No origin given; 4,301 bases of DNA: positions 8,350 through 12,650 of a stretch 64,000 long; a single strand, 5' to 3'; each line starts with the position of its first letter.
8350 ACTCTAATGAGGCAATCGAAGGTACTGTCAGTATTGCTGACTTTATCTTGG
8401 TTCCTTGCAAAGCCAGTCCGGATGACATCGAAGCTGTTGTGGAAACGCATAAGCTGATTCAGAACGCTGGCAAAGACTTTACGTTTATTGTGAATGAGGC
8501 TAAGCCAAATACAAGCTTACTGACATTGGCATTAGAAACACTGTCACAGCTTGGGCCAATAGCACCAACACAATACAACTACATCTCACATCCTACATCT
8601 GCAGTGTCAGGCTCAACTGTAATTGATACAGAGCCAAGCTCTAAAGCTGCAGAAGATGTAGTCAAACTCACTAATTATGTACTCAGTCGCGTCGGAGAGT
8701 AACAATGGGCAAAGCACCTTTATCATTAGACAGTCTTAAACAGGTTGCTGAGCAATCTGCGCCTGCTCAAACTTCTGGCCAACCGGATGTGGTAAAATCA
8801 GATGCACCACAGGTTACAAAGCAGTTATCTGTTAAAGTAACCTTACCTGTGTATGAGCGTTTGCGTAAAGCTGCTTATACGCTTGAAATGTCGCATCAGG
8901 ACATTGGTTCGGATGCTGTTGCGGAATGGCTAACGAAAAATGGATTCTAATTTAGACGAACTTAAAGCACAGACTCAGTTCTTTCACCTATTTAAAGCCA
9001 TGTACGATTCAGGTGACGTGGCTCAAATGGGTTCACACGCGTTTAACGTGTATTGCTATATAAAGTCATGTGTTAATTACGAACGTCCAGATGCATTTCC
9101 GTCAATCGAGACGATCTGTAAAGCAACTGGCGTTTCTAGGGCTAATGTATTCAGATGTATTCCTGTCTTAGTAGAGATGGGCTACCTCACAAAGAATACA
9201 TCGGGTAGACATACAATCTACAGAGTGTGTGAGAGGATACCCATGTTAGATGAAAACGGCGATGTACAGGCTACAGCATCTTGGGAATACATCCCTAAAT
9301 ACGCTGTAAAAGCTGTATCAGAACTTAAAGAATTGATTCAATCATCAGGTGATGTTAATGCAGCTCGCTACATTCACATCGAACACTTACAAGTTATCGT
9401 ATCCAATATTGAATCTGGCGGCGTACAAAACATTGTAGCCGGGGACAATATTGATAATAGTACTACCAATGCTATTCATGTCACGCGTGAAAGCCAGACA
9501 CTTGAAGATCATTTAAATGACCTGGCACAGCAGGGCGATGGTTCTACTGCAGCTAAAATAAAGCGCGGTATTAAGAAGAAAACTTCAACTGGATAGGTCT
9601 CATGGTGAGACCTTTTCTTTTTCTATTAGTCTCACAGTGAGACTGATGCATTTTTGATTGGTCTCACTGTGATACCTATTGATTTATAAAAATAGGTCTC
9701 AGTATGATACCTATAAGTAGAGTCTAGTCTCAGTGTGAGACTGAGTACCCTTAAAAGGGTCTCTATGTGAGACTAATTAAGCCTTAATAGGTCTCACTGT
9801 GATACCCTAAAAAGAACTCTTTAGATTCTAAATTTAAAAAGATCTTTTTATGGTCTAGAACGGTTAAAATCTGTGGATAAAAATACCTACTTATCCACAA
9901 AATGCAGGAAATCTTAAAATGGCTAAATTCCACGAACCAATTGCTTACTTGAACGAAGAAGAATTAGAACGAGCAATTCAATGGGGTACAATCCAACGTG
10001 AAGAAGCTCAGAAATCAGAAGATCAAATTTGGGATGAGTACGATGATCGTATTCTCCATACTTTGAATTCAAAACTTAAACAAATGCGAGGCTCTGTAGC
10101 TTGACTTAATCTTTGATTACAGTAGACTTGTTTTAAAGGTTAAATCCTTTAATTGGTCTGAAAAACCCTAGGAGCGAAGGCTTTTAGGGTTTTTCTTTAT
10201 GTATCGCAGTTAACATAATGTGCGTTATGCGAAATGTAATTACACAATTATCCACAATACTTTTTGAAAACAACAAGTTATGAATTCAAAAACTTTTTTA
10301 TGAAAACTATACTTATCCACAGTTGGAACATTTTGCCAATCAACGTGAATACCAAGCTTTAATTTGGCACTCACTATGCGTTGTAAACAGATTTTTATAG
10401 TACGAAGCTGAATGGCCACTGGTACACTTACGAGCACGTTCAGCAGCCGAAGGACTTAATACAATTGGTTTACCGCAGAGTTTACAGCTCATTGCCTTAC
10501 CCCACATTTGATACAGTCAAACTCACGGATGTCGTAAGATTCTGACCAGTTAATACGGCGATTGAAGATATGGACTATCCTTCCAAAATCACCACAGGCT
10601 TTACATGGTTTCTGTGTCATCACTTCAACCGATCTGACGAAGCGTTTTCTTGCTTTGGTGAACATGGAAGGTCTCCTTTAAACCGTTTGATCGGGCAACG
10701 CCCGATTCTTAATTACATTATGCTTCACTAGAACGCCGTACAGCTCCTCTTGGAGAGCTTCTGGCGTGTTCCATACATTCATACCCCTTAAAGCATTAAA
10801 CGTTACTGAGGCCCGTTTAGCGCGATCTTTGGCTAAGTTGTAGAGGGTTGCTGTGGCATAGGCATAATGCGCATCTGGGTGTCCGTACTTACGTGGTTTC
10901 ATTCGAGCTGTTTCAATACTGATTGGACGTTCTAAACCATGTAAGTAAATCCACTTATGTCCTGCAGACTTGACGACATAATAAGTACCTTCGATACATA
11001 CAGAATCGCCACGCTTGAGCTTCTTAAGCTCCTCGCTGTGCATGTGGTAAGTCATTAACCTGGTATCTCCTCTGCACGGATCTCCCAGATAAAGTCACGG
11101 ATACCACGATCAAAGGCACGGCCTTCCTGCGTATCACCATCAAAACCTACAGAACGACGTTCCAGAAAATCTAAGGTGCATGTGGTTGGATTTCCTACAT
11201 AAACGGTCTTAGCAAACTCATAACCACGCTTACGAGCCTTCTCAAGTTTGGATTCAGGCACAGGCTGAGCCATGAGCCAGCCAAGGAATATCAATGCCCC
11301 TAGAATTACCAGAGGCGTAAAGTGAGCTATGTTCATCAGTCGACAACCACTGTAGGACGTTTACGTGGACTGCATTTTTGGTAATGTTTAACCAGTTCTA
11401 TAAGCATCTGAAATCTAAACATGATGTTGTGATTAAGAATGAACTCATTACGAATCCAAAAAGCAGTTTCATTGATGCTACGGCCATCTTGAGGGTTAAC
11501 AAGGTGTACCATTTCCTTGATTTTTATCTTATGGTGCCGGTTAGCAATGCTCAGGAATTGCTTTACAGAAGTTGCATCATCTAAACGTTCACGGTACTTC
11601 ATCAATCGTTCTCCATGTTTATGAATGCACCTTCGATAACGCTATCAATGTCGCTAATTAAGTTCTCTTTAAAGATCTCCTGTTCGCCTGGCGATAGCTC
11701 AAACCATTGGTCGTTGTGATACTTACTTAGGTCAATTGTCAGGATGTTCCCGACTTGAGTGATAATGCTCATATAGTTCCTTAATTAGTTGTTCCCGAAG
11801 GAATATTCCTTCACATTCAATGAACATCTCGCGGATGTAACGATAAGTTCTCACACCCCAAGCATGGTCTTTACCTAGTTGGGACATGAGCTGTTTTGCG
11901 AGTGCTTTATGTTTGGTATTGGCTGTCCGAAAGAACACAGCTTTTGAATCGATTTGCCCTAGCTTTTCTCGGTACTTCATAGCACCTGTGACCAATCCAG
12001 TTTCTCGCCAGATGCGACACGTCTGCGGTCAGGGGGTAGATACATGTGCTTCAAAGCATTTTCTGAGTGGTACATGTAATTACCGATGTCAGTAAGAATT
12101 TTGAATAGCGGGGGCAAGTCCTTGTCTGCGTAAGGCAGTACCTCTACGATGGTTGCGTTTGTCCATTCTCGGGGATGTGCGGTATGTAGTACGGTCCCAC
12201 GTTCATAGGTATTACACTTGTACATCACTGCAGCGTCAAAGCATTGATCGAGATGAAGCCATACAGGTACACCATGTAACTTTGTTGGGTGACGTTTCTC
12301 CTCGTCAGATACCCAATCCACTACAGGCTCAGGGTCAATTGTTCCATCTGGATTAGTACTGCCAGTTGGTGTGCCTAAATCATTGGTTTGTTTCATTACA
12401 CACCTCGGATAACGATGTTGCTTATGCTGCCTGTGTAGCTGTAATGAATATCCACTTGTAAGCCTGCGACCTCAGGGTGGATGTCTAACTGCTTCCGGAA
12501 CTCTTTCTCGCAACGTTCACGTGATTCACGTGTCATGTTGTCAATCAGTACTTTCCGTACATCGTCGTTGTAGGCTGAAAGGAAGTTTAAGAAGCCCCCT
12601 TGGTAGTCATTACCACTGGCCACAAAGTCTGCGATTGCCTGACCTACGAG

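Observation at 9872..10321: Four perfect DnaA boxes (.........) clustered in 450 bp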

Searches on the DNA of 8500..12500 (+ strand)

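Call 5: search_dna_similar(query=window:8500-12500:+, collection=phages, mode=near)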
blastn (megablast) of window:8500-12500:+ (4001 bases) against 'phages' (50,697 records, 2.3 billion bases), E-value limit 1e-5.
No match.
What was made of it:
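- Tried and rejected: Megablast of 8500-12500 against the phage collection found nothing (call 5).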

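Call 100: search_rna_families(sources=[L078, L001], threshold=evalue, max_evalue=0.1)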
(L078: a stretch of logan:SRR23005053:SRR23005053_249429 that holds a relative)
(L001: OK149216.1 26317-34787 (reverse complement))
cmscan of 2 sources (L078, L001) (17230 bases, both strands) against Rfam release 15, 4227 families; matches with E-value up to 0.1: 1.
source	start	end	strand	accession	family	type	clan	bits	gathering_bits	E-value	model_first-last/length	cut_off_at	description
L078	5389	5480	-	RF02932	Betaproteobacteria-1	Gene; sRNA;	-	29.9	49.4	0.025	1-120/120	no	Betaproteobacteria-1 RNA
